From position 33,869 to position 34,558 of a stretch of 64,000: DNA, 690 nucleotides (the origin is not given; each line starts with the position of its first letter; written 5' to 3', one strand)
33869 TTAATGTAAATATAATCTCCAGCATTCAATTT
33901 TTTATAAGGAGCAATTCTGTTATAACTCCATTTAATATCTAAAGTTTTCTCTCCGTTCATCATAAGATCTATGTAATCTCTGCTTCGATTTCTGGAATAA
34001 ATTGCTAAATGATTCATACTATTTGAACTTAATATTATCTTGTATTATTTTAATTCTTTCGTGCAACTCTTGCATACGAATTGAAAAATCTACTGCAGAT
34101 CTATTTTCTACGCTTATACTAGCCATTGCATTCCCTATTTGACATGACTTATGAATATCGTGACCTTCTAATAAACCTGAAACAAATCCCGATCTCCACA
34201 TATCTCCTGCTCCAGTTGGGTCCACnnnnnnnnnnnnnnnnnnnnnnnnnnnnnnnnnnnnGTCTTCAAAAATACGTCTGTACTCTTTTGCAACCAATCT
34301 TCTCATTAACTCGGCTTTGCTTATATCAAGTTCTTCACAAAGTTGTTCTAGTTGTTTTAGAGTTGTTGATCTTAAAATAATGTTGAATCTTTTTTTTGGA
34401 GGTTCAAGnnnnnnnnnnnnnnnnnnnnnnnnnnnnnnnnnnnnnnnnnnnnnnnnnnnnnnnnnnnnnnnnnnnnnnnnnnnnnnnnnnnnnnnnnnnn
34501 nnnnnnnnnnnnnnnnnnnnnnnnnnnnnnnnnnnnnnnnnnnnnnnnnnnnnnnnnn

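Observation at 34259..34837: NDT/flavodoxin-like nucleotide-binding domain fused to a ribbon-helix-helix DNA-binding domain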

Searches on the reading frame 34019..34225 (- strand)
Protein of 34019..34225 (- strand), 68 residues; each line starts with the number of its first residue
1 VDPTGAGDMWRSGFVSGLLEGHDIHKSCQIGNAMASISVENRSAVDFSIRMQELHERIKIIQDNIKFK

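Call 3: search_protein_families(library=pfam, proteins=[window:34019-34225:-], max_evalue=0.1)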
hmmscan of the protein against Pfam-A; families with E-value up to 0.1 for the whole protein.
window:34019-34225:- (68 aa): 1 family
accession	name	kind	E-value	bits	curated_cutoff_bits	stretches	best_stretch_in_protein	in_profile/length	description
PF00294.29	PfkB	-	1.7e-12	47.7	25.8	1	2-45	253-296/302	pfkB family carbohydrate kinase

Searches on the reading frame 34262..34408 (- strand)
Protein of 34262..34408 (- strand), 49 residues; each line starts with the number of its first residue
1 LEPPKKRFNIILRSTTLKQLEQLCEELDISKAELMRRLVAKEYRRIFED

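Call 60: search_solved_structures(query=A4, max_evalue=1, show_alignments=3)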
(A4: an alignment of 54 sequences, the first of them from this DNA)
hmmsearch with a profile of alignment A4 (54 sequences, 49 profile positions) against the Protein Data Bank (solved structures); distinct sequences matched with E-value up to 1: 22.
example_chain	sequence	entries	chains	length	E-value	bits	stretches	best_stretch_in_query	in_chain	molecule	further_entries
2cpg_A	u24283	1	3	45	2.4e-05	27.2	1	5-36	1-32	TRANSCRIPTIONAL REPRESSOR COPG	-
1b01_A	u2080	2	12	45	2.9e-05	27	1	5-36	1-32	TRANSCRIPTIONAL REPRESSOR COPG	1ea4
2mdv_A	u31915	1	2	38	0.0041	20.1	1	13-36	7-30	Designed protein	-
5ytp_A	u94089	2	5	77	0.0049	19.8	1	3-46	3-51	TTHA0139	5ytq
4hv0_A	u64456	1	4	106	0.0092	18.9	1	12-44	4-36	AvtR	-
7bqq_A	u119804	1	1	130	0.019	18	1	16-42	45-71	Gogy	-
5cwc_A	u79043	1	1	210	0.054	16.5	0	20-47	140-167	Designed helical repeat protein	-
7by2_A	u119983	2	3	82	0.067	16.2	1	27-47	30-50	CopG family transcriptional regulator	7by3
1x93_A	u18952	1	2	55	0.076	16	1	11-47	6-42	hypothetical protein HP0222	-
1xrx_A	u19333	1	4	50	0.096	15.7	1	13-40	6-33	SeqA protein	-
3fmt_A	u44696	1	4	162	0.15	15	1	13-40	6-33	Protein seqA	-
5ehb_A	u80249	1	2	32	0.15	15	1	16-41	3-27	pHiosYI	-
5cwg_A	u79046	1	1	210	0.16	15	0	20-47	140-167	Designed helical repeat protein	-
4d8j_B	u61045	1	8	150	0.39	13.7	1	21-48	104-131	Macrodomain Ter protein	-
2k9i_A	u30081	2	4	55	0.44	13.6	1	8-44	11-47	Uncharacterized protein ORF56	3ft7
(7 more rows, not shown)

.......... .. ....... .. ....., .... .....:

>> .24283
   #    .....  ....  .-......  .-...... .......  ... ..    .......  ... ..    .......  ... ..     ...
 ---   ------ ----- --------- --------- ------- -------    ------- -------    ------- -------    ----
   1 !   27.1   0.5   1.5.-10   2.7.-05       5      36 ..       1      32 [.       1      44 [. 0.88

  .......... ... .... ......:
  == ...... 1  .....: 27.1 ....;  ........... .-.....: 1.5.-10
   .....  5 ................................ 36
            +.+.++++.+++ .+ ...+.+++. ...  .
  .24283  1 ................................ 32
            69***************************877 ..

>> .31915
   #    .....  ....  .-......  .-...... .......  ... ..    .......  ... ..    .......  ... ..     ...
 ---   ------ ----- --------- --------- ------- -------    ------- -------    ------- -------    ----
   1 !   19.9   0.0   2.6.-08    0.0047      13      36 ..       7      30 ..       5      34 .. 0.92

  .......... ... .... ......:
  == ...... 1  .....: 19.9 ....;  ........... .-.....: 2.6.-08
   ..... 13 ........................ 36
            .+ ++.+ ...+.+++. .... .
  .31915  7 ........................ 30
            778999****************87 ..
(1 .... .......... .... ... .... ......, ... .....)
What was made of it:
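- Checked: A profile of the C-terminal 49 residues from 54 family members hits CopG at E=2.4e-5, followed by AvtR, HP0222, ORF56, NikR and a CopG-family regulator (call 60).
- R150 and N152 align with CopG R4 and T6 in the ribbon (call 60).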
